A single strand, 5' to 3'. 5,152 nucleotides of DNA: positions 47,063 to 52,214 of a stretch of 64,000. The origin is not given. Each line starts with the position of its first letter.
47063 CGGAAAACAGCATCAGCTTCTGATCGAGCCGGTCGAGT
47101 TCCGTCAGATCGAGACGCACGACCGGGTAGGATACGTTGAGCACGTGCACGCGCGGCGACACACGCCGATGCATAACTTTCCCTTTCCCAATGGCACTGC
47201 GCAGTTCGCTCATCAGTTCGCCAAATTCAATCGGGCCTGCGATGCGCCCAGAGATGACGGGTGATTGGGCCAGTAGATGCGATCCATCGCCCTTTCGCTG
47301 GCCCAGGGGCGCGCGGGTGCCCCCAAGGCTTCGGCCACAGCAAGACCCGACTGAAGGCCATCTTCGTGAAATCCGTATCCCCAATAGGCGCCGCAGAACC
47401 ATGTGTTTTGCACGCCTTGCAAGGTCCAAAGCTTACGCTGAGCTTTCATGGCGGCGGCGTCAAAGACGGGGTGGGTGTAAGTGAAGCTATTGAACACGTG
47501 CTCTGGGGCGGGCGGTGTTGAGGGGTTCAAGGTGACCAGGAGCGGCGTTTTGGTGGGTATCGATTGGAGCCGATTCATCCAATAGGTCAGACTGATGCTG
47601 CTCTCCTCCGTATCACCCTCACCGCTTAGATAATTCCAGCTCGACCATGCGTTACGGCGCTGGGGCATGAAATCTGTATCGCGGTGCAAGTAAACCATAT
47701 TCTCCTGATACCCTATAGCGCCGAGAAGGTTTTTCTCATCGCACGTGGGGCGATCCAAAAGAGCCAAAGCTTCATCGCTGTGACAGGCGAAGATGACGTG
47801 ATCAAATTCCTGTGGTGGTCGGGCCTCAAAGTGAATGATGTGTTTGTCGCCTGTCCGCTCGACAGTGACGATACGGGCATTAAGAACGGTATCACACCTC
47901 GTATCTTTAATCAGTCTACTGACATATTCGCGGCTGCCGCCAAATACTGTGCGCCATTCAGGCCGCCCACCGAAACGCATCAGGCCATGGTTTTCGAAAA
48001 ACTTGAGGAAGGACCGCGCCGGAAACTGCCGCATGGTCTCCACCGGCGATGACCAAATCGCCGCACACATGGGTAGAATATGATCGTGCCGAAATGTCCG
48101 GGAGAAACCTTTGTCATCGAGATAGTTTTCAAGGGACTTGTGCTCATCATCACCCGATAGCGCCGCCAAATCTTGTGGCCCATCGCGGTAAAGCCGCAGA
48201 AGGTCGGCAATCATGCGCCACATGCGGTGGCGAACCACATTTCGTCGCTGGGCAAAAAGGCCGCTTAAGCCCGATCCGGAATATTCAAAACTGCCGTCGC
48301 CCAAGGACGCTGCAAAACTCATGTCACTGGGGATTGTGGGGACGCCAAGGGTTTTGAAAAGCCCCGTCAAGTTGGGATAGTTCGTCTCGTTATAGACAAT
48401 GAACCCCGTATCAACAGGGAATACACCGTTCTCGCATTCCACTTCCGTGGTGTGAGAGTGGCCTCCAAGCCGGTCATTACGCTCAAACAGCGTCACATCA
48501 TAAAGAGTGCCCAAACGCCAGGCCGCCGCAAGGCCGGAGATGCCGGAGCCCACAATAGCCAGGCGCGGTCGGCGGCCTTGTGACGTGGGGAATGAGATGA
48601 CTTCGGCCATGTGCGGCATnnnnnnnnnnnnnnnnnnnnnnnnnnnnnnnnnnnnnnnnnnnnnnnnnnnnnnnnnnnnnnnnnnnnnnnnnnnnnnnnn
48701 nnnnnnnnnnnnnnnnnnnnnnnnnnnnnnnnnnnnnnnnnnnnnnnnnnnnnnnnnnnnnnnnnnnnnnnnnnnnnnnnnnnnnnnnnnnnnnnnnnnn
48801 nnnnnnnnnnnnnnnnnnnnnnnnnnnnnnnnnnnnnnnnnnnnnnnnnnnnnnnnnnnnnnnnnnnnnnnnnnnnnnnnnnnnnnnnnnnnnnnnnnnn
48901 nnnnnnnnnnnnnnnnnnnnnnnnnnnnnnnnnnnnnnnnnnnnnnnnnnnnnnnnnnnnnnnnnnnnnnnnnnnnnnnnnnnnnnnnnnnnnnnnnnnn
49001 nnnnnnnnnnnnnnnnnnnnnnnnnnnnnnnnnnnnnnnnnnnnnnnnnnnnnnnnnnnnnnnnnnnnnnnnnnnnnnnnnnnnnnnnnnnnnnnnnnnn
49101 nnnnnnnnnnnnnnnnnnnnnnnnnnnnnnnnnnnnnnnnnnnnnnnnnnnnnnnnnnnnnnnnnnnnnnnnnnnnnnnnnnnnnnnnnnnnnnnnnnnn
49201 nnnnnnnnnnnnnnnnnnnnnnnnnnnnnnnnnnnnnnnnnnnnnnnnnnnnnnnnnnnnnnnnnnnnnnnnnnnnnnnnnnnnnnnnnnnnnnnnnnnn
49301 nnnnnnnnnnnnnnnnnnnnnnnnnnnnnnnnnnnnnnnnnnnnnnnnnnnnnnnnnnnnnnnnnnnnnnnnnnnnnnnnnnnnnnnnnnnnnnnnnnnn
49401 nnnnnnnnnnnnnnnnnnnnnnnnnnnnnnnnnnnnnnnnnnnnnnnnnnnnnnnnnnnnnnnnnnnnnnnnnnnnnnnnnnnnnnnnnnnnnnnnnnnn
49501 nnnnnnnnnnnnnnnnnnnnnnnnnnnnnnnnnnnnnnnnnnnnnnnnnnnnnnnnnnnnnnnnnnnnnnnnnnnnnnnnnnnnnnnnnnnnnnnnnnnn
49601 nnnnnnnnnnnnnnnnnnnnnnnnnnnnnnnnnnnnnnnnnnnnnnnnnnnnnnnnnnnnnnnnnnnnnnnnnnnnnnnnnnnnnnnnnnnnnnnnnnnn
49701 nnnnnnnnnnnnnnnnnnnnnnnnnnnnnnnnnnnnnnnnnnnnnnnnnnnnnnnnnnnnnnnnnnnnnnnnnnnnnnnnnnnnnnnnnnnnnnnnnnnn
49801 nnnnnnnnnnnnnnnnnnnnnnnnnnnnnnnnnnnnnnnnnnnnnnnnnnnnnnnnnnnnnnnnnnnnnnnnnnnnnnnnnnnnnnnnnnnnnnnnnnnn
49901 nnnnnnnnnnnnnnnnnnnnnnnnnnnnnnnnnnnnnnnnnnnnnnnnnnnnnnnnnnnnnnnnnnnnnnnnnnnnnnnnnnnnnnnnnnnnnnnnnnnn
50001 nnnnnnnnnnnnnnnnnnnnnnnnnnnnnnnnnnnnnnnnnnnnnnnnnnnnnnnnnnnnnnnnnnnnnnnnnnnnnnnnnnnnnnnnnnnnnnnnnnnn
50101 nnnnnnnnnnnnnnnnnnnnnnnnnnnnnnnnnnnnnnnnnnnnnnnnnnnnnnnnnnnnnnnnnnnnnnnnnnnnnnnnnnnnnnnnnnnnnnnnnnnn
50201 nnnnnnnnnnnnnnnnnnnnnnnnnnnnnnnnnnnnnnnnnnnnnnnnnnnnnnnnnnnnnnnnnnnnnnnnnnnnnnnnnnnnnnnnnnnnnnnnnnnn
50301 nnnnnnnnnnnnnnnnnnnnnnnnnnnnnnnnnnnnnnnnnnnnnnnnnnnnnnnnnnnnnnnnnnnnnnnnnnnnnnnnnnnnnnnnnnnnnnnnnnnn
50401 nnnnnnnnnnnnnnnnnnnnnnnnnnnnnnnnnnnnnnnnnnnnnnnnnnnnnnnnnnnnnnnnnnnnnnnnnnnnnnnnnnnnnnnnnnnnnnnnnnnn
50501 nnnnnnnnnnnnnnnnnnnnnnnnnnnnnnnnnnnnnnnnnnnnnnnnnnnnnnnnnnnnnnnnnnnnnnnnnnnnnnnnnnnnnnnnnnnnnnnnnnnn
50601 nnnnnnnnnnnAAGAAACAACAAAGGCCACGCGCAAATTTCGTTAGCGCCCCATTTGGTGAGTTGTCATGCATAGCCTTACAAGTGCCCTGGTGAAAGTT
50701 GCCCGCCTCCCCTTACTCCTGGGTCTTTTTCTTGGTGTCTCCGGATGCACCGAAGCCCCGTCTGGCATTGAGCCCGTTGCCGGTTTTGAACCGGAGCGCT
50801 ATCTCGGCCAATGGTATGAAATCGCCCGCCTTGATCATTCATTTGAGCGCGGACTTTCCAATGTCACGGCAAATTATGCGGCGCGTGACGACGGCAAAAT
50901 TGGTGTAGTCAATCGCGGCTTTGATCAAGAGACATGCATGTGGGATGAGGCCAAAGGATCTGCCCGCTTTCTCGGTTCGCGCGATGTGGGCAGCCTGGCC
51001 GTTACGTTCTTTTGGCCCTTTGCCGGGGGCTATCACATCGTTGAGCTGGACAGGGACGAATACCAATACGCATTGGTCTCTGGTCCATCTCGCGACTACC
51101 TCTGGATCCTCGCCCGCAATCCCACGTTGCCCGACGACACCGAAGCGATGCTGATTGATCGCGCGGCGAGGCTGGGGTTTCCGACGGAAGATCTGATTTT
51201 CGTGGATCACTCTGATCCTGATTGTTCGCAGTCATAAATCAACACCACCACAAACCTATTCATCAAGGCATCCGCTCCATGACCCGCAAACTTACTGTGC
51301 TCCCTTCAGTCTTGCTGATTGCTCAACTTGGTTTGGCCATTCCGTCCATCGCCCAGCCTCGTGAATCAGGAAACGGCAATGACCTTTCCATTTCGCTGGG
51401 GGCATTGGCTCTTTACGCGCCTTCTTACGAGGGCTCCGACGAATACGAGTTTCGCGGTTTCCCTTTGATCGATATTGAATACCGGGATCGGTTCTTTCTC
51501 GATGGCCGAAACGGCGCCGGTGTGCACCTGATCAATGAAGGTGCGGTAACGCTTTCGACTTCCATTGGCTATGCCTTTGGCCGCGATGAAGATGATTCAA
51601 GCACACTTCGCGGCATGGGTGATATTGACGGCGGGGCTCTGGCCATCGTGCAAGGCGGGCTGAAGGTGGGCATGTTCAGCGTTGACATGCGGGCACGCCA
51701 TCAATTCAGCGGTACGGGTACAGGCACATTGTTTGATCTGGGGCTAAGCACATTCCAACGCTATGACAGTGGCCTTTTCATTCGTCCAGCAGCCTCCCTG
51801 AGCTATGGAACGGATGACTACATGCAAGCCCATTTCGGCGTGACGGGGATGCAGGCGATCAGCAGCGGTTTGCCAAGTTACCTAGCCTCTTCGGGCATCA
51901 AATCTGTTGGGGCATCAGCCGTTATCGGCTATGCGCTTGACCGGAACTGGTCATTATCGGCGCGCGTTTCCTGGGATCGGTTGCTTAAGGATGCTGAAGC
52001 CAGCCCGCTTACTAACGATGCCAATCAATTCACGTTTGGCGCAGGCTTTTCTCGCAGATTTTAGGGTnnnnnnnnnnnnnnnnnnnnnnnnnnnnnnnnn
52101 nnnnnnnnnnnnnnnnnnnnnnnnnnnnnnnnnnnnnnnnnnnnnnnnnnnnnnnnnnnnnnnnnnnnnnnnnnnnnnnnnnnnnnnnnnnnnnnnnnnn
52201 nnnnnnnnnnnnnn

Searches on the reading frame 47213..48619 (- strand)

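Call 71: search_protein_families(library=pfam, proteins=[window:47213-48619:-], max_evalue=0.001)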
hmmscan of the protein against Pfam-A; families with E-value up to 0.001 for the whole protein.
window:47213-48619:- (468 aa): 3 families
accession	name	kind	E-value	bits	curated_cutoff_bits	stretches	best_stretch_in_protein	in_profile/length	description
PF01593.30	Amino_oxidase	-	4.8e-21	76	19.8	1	27-320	1-298/443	Flavin containing amine oxidoreductase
PF13450.12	NAD_binding_8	-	3.9e-16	59.5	21.9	1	22-90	1-67/68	NAD(P)-binding Rossmann-like domain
PF01266.30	DAO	-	5.3e-07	29.9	27.9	1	20-56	2-40/353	FAD dependent oxidoreductase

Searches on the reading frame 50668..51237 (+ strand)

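Call 30: search_protein_families(library=pfam, proteins=[window:50668-51237:+], max_evalue=0.01)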
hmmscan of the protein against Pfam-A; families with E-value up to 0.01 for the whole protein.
window:50668-51237:+ (189 aa): 2 families
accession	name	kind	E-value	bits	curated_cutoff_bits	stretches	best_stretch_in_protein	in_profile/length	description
PF08212.18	Lipocalin_2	-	9.9e-37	126.6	24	1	43-179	4-144/146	Lipocalin-like domain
PF00061.29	Lipocalin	-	3.5e-05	24.5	23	1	47-183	2-145/145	Lipocalin / cytosolic fatty-acid binding protein family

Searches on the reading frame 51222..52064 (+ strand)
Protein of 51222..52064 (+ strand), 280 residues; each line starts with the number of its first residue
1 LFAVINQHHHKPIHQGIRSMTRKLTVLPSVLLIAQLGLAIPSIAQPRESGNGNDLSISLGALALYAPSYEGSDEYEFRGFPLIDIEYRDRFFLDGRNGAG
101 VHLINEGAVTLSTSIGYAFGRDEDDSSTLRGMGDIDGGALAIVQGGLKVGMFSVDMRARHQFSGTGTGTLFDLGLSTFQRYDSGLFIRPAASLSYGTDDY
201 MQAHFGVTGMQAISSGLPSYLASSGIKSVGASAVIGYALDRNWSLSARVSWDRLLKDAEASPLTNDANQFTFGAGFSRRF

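Call 72: search_protein_families(library=pfam, proteins=[window:51222-52064:+], max_evalue=0.0001)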
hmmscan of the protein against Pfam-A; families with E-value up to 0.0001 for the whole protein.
window:51222-52064:+ (280 aa): 1 family
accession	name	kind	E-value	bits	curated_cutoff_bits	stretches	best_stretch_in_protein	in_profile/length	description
PF06629.18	MipA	-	3.6e-46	158.5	24.2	1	59-280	1-221/221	MltA-interacting protein MipA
